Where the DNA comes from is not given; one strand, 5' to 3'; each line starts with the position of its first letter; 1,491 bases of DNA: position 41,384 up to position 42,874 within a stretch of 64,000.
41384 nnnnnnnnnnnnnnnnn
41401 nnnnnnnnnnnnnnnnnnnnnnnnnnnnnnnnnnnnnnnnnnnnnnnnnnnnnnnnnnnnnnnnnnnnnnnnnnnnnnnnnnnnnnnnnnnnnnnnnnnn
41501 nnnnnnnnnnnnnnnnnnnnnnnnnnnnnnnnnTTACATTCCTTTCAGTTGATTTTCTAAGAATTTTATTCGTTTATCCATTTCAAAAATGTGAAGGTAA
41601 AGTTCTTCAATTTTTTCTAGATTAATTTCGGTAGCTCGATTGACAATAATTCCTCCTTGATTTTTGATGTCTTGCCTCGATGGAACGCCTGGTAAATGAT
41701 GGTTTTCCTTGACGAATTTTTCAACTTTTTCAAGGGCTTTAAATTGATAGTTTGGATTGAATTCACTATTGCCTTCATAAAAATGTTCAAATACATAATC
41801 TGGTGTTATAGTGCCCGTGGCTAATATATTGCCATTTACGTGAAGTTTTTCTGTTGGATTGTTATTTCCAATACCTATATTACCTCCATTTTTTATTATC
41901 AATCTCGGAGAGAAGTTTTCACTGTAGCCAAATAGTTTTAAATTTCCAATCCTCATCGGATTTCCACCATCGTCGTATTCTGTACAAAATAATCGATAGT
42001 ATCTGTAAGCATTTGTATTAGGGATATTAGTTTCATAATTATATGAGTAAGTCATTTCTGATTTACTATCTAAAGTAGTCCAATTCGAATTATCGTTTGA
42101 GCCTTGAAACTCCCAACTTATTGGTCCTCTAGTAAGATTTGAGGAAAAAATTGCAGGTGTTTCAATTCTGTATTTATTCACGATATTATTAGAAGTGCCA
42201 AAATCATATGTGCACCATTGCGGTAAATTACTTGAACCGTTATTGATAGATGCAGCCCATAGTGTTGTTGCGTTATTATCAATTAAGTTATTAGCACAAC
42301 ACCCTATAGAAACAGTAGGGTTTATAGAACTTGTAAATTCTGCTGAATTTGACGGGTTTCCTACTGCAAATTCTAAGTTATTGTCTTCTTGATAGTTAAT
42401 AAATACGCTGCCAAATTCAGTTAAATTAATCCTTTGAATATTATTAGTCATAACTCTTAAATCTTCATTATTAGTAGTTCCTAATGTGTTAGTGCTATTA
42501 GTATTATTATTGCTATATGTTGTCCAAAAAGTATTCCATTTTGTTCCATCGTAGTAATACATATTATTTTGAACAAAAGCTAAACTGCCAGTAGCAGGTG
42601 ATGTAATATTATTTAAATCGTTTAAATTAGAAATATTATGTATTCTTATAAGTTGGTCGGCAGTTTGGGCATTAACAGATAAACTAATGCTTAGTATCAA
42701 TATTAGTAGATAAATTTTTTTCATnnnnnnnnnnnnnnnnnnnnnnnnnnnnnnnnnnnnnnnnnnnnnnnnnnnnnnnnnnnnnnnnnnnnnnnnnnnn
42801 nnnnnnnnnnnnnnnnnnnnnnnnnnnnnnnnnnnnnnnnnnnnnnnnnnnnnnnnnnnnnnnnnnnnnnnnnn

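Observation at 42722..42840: (GATGA)x20 microsatellite between two GCTATG start contexts: candidate slipped-strand, three-state translational switch for a surface protein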

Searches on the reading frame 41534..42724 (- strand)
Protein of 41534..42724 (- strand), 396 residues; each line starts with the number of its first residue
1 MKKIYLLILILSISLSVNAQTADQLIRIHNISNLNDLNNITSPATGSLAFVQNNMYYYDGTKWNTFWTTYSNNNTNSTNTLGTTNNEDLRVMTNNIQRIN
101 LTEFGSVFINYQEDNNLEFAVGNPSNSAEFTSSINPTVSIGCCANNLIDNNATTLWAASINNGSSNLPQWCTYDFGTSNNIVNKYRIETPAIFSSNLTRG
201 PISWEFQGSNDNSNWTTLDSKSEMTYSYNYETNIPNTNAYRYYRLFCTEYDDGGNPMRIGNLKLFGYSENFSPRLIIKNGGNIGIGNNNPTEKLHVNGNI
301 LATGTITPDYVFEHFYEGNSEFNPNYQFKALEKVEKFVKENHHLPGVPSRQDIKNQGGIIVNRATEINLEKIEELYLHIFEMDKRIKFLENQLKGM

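Call 4: search_protein_families(library=pfam, proteins=[window:41534-42724:-], max_evalue=1)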
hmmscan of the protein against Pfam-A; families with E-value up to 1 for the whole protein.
window:41534-42724:- (396 aa): 3 families
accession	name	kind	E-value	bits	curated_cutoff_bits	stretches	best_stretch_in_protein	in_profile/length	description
PF22633.2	F5_F8_type_C_2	-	1.1e-07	32.9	27.8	1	146-245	1-91/91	NedA-like, galactose-binding domain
PF00754.31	F5_F8_type_C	-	2.8e-07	31.2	28.2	1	144-255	14-120/127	F5/8 type C domain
PF16391.11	DUF5000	-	0.11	13.3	25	1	150-216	3-74/141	Domain of unknown function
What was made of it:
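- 41534..42724 (-): 396-aa secreted fibre protein. It has a signal peptide (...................|QT), MAT-like beta-helix repeats, a CBM32/discoidin domain (aa 144-255) and a conserved C-terminal helical 'PTL_trimer' domain. Pfam (call 4).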

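Call 7: find_encoding_contigs(protein=window:41534-42724:-, flank=3000, max_places=10)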
Protein window:41534-42724:- (396 aa): no gene with exactly this product is on record in the collection.

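Call 10: find_related_loci(query=window:41534-42724:-, collection=genome_contigs, flank=4000)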
Query window:41534-42724:- (396 aa) in genome_contigs; peptide patterns used: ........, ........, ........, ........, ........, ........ (x = any residue, [..] = any of these).
70 stretches matched a pattern; 32 encode a relative of the query (tblastn E <= 1e-3); 32 distinct loci.
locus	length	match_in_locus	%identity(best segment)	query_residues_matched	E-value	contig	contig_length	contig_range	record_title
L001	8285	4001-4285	48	294-389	2e-24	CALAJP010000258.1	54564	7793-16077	MAG: uncultured Saprospiraceae bacterium isolate L4_Bin_METABAT__45_sub_1 genome assembly, contig: c_000000540692, whole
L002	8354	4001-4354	37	144-265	4e-16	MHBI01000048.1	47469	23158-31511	MAG: Lentisphaerae bacterium GWF2_50_93 gwf2_scaffold_2544, whole genome shotgun sequence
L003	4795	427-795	37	275-392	6e-16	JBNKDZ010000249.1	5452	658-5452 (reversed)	MAG: Cyclobacteriaceae bacterium isolate F1.bin.25.orig k141_469528, whole genome shotgun sequence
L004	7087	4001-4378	33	144-275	2e-15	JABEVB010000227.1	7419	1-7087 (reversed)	MAG: Phycisphaerales bacterium isolate MAG 19 k99_751723, whole genome shotgun sequence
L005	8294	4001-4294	44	293-393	1e-14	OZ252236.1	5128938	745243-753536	MAG: Jiulongibacter sp. isolate 92e77460-8f01-49a6-b3c9-0df2babc7ae3 genome assembly, chromosome: 1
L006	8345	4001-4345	38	144-265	8e-14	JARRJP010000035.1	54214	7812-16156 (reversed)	MAG: Reinekea sp. isolate Spart_023_MAG scaffold_45, whole genome shotgun sequence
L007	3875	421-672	41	168-251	2e-13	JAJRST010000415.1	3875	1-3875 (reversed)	MAG: bacterium isolate Dive96_bin1.135 k141_1990727, whole genome shotgun sequence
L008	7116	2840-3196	33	145-269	7e-13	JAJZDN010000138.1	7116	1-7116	MAG: Planctomycetota bacterium isolate JA4.bin8 NODE_8706_length_7116_cov_1.337244, whole genome shotgun sequence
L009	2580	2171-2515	35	144-265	1e-12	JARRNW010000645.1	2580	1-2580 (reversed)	MAG: Candidatus Thiodiazotropha sp. isolate Spart_134_MAG scaffold_77984, whole genome shotgun sequence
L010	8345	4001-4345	35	144-265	4e-12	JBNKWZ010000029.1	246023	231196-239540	MAG: Cellvibrionaceae bacterium isolate D2.bin.2.orig k141_576389, whole genome shotgun sequence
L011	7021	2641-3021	33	144-265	6e-12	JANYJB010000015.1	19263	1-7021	MAG: Verrucomicrobia bacterium isolate GL140_3_metabinner_49 GL140_3_k141_1993360, whole genome shotgun sequence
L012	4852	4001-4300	41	168-264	1e-11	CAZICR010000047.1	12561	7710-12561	MAG TPA_asm: uncultured Cellvibrionaceae bacterium isolate binchicken_co214_42 genome assembly, contig: NODE_5798_length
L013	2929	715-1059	34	162-273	2e-11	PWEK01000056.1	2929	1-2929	MAG: Elusimicrobia bacterium isolate T1Sed10_83R1 T1-Sed10-C48988, whole genome shotgun sequence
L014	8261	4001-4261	40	170-255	2e-10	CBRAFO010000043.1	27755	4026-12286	MAG TPA_asm: uncultured Opitutaceae bacterium isolate SRR11839387_concoct_9 genome assembly, contig: ERZ27397406.426, wh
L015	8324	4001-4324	31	132-249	2e-10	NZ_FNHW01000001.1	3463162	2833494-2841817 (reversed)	Fictibacillus solisalsi strain CGMCC 1.6854, whole genome shotgun sequence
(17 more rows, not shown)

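Call 11: find_homologous_proteins(query=window:41534-42724:-)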
Query window:41534-42724:- (396 aa): 1538 proteins with E <= 0.001 among 5811 candidates; the best 120 are listed.
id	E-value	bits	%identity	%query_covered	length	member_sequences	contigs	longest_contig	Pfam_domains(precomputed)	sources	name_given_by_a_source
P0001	3.4e-135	469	94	56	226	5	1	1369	PF00754.32,PF22633.4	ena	-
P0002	2.1e-123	430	54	99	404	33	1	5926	PF00754.32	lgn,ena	-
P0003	3.0e-92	328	47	99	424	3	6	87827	PF00754.32,PF26696.1,PF22633.4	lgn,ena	-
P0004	2.4e-85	305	43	96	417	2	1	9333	PF00754.32,PF22633.4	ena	-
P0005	4.6e-85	304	43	100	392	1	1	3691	PF00754.32,PF22633.4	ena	-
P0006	2.0e-81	292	42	97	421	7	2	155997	-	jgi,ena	jgi:hypothetical protein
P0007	3.4e-81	291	45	96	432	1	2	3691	-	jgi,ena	-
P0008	1.5e-77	279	39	99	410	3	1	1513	PF00754.32,PF22633.4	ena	-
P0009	4.3e-76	275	40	99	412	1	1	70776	PF00754.32,PF22633.4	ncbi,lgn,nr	ncbi:MAG: discoidin domain-containing protein [Flavobacteriales bacterium]|nr:discoidin domain-conta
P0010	4.8e-75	271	39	100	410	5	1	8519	PF00754.32,PF22633.4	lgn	-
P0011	1.2e-74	270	41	100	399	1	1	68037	-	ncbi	-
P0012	7.3e-73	264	40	99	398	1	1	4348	-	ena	-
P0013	7.5e-72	261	40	97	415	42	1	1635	-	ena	-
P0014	2.1e-71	259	40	98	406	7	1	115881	-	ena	-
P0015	2.6e-71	259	43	90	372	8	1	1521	PF00754.32,PF22633.4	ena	-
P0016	4.7e-71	258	38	97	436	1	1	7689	PF00754.32,PF26696.1,PF22633.4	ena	-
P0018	7.5e-66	241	39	98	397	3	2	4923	PF26696.1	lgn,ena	-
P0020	5.4e-65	238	38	99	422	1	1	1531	PF00754.32,PF26696.1,PF22633.4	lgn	-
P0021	1.2e-64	237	38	97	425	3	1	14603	PF26696.1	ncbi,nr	ncbi:hypothetical protein N9358_02090 [Flavobacteriales bacterium]|nr:hypothetical protein [Flavobac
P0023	2.4e-64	236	59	35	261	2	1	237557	-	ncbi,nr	ncbi:MAG: hypothetical protein ISP71_02340 [Flavobacteriales bacterium]|nr:hypothetical protein [Fla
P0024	2.0e-63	233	56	34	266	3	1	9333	-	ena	-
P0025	2.1e-63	233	36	98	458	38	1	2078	PF26696.1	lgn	-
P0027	7.8e-63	231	39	98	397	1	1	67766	PF26696.1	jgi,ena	-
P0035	4.3e-59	219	37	99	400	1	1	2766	PF26696.1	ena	-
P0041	4.0e-54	202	43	49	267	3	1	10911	PF26696.1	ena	-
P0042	2.7e-52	196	32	99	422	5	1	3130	PF00754.32,PF26696.1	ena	-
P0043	4.8e-52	195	35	99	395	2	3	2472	PF26696.1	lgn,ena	-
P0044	3.3e-50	189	53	34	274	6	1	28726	PF26696.1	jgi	-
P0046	6.2e-49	185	61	28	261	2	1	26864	PF26696.1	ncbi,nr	ncbi:MAG: hypothetical protein ISR00_04175 [Flavobacteriales bacterium]|nr:hypothetical protein [Fla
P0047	1.5e-48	184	33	95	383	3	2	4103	PF26696.1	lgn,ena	-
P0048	1.9e-48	184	52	33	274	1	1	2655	PF26696.1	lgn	-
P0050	7.3e-48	182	40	48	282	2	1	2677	PF26696.1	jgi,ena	-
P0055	3.7e-43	166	57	31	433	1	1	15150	PF26696.1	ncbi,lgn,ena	-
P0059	9.3e-42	161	61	30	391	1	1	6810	PF26696.1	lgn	-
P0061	1.5e-41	161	53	32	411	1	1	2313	PF26696.1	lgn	-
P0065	8.1e-41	158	36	88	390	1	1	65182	PF26696.1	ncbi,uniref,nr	ncbi:hypothetical protein HHL23_18600 [Chryseobacterium sp. RP-3-3]|uniref:Peptidase S74 domain-cont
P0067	4.3e-40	156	66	28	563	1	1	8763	PF26696.1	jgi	jgi:hypothetical protein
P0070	7.1e-40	155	57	33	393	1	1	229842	PF26696.1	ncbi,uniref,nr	ncbi:hypothetical protein NZD88_16380 [Chryseobacterium antibioticum]|uniref:Peptidase S74 domain-co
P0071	7.1e-40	155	54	37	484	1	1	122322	PF26696.1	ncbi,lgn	-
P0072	7.2e-40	155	36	88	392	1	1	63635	PF26696.1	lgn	-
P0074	1.0e-39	155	56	32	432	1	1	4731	PF26696.1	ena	-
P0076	1.6e-39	154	57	32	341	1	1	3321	PF26696.1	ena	-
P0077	2.0e-39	154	56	33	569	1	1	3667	PF26696.1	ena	-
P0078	3.1e-39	153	64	28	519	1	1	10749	PF26696.1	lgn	-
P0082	1.4e-38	151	55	37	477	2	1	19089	PF26696.1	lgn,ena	-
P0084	2.6e-38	150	55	32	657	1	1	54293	PF26696.1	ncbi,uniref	ncbi:MAG: hypothetical protein ACRBG0_22575 [Lewinella sp.]|uniref:hypothetical protein n=1 Tax=Lewi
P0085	3.9e-38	150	35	88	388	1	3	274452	PF26696.1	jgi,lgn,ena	jgi:hypothetical protein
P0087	6.0e-38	149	35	88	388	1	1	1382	PF26696.1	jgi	jgi:hypothetical protein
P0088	6.0e-38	149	35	88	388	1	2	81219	PF26696.1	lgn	-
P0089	6.0e-38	149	60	31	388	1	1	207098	PF26696.1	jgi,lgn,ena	-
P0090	6.0e-38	149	35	88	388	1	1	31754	PF26696.1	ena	-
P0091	6.5e-38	149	60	30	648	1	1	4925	PF26696.1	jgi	-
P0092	7.9e-38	149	58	29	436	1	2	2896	PF26696.1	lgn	-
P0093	9.6e-38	148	59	30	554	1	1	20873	PF26696.1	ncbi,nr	nr:hypothetical protein [Allomuricauda sp.]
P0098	7.8e-37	145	35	88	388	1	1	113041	PF26696.1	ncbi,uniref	ncbi:hypothetical protein [Chryseobacterium sp. NFX27]|uniref:hypothetical protein n=1 Tax=Chryseoba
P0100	1.3e-36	144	59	29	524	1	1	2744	PF26696.1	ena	-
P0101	1.7e-36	144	57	30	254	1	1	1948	PF26696.1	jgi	jgi:hypothetical protein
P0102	2.0e-36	144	57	33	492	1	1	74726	PF26696.1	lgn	-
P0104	2.5e-36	144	56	29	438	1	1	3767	PF26696.1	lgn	-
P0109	6.6e-36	142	56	31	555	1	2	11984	PF26696.1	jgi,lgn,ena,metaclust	metaclust:\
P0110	6.7e-36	142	54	35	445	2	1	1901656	PF26696.1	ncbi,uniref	ncbi:hypothetical protein [Spongiimicrobium sp. 3-5]|uniref:hypothetical protein n=1 Tax=Spongiimicr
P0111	8.9e-36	142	55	33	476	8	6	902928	PF26696.1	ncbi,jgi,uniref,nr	ncbi:hypothetical protein [Chryseobacterium lathyri]|jgi:hypothetical protein|uniref:hypothetical pr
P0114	2.7e-35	140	56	31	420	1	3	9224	PF26696.1,PF00386.28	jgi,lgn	jgi:hypothetical protein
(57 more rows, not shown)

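Call 12: find_encoding_contigs(protein=P0001, flank=5000, max_places=10)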
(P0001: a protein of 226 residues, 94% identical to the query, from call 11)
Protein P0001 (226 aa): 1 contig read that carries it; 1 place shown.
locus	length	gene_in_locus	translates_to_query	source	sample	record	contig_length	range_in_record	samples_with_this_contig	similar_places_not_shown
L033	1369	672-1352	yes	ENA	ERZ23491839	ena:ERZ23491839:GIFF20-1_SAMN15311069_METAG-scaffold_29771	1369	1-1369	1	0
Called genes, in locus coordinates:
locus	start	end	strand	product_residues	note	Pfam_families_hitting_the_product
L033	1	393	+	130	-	?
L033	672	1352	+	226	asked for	PF00754:F5_F8_type_C, PF22633:F5_F8_type_C_2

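Call 13: find_encoding_contigs(protein=P0002, flank=5000, max_places=10)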
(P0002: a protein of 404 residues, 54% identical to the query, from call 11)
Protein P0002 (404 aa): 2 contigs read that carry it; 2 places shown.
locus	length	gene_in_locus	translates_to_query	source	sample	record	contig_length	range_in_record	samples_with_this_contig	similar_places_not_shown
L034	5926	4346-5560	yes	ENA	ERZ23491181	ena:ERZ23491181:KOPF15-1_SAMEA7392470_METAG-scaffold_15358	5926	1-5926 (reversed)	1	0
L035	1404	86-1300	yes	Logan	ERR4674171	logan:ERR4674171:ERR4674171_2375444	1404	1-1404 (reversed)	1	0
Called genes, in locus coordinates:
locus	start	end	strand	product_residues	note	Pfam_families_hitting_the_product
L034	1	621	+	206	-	?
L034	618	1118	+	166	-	PF04390:LptE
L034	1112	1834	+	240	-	-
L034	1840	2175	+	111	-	PF03840:SecG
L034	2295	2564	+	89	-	PF00166:Cpn10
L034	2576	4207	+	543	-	PF00118:Cpn60_TCP1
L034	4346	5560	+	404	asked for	PF00754:F5_F8_type_C (weak)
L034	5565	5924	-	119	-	?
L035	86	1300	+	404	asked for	PF00754:F5_F8_type_C (weak)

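Call 20: find_related_loci(query=A1, collection=metagenome_contigs, flank=3000)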
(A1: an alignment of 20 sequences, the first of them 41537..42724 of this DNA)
Query A1 (396 aa) in metagenome_contigs; peptide patterns used: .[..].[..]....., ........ (x = any residue, [..] = any of these).
510 stretches matched a pattern; 160 encode a relative of the query (tblastn E <= 1e-3); the best 80 are kept; 79 distinct loci.
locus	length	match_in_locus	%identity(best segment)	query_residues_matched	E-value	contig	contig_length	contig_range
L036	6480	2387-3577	54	1-393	1e-127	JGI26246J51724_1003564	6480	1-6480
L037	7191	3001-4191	54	1-393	1e-127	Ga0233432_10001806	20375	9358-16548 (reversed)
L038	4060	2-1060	54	43-393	1e-115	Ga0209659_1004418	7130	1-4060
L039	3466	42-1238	47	2-393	2e-101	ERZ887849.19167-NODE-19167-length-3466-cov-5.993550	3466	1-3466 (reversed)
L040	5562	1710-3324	39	1-396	2e-78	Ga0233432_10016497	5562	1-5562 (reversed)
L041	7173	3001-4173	40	1-387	1e-77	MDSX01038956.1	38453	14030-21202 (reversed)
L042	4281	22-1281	38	6-396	2e-72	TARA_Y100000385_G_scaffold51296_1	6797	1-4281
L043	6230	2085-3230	39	5-391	3e-69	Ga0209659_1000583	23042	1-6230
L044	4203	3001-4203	34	6-378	5e-63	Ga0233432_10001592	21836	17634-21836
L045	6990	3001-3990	38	15-391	3e-60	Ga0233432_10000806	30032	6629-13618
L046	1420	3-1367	33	1-390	4e-56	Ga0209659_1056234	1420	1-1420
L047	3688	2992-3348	63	274-392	1e-48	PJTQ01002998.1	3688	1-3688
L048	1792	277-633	63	274-392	2e-49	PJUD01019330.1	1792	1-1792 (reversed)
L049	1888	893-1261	55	274-396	2e-45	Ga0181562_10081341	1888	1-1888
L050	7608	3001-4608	43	1-396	1e-44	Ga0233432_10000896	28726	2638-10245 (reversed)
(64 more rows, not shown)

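Call 27: list_cluster_members(proteins=[P0002, P0050, P0041, P0024, P0023, P0005, P0014, P0003, P0001, P0013])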
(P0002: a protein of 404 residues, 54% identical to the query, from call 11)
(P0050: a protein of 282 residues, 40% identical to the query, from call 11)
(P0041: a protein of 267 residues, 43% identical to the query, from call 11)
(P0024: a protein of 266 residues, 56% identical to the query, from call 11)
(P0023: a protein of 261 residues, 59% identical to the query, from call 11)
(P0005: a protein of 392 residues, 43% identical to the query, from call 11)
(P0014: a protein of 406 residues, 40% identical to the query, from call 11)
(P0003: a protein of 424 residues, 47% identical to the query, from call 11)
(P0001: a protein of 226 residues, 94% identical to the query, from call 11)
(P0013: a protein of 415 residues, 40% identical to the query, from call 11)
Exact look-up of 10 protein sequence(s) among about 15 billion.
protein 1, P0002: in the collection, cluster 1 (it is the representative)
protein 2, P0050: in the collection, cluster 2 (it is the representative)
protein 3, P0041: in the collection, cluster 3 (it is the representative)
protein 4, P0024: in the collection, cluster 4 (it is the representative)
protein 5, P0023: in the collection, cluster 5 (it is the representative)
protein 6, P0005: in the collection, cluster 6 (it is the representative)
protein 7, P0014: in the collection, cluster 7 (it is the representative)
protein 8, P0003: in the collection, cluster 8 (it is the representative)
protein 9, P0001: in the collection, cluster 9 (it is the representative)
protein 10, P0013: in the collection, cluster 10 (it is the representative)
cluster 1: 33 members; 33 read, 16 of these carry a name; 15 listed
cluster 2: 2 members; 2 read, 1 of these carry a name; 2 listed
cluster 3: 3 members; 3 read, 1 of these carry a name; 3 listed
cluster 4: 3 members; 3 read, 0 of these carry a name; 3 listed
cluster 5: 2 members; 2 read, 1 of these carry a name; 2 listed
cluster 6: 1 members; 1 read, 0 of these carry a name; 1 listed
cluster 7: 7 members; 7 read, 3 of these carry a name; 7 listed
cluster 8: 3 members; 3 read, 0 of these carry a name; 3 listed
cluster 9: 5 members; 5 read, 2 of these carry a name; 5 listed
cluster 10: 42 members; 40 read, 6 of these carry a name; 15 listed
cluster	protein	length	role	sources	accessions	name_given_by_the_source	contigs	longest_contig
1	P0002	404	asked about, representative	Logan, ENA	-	-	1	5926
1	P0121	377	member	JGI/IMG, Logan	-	hypothetical protein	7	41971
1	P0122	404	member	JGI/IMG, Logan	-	hypothetical protein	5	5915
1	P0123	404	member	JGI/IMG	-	hypothetical protein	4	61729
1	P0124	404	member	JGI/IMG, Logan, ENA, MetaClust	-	\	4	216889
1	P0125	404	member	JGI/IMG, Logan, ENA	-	hypothetical protein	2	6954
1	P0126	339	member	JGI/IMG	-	hypothetical protein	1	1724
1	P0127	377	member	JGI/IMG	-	hypothetical protein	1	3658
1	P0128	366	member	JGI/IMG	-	hypothetical protein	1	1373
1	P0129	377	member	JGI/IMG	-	hypothetical protein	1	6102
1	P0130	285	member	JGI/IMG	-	hypothetical protein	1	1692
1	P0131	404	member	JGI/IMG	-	hypothetical protein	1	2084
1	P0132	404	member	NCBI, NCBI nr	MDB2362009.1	discoidin domain-containing protein [Flavobacteriales bacterium]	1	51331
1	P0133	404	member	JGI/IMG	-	hypothetical protein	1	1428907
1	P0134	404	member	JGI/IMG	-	hypothetical protein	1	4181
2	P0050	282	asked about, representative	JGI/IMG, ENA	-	-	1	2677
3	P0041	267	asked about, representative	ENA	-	-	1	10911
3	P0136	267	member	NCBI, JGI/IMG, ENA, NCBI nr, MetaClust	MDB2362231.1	hypothetical protein N9V65_02130 [Flavobacteriales bacterium] | hypothetical protein [Flavobacteriales bacterium] | \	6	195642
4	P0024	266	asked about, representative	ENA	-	-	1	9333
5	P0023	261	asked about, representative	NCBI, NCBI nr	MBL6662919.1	MAG: hypothetical protein ISP71_02340 [Flavobacteriales bacterium] | hypothetical protein [Flavobacteriales bacterium]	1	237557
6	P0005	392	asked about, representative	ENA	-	-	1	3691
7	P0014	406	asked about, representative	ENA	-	-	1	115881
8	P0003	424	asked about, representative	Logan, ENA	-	-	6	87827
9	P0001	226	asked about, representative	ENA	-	-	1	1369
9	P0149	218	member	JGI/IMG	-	hypothetical protein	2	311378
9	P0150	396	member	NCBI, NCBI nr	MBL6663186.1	MAG: discoidin domain-containing protein [Flavobacteriales bacterium] | discoidin domain-containing protein [Flavobacteriales bacterium]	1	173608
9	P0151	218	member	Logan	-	-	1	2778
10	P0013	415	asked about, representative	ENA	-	-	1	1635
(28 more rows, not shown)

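Call 28: find_encoding_contigs(protein=P0150, flank=3000, max_places=10)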
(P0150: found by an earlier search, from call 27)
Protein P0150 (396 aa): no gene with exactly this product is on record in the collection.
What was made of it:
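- Tried and rejected: P0150, which is identical to the window protein, is NCBI-only and has no contig on record (call 28).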

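Call 29: find_encoding_contigs(protein=P0149, flank=3000, max_places=10)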
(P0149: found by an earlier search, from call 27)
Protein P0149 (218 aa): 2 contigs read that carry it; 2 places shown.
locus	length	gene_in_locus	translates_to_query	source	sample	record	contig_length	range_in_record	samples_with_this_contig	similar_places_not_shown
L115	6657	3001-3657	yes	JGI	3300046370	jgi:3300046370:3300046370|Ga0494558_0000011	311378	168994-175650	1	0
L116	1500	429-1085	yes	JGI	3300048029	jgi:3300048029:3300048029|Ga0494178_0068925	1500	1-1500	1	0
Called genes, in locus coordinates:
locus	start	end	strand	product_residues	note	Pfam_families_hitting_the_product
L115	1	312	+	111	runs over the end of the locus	PF03840:SecG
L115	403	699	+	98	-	PF00166:Cpn10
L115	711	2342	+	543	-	PF00118:Cpn60_TCP1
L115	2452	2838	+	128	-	-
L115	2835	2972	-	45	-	-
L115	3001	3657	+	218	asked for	-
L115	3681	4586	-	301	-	PF02628:COX15-CtaA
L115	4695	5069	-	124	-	PF00403:HMA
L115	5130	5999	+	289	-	PF00892:EamA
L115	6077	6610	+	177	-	PF00829:Ribosomal_L21p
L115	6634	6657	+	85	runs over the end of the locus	PF01016:Ribosomal_L27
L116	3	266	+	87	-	?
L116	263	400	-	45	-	-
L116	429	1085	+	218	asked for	-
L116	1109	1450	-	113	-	PF02628:COX15-CtaA (weak)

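Call 30: find_encoding_contigs(protein=P0151, flank=3000, max_places=10)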
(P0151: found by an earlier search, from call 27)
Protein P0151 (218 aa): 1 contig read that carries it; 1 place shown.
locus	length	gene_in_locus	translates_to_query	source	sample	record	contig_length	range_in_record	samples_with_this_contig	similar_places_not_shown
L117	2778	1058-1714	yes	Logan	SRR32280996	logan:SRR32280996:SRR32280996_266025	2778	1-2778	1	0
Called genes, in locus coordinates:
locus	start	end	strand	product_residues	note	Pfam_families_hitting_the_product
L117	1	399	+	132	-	?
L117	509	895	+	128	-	-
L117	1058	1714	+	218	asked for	-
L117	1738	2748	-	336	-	PF02628:COX15-CtaA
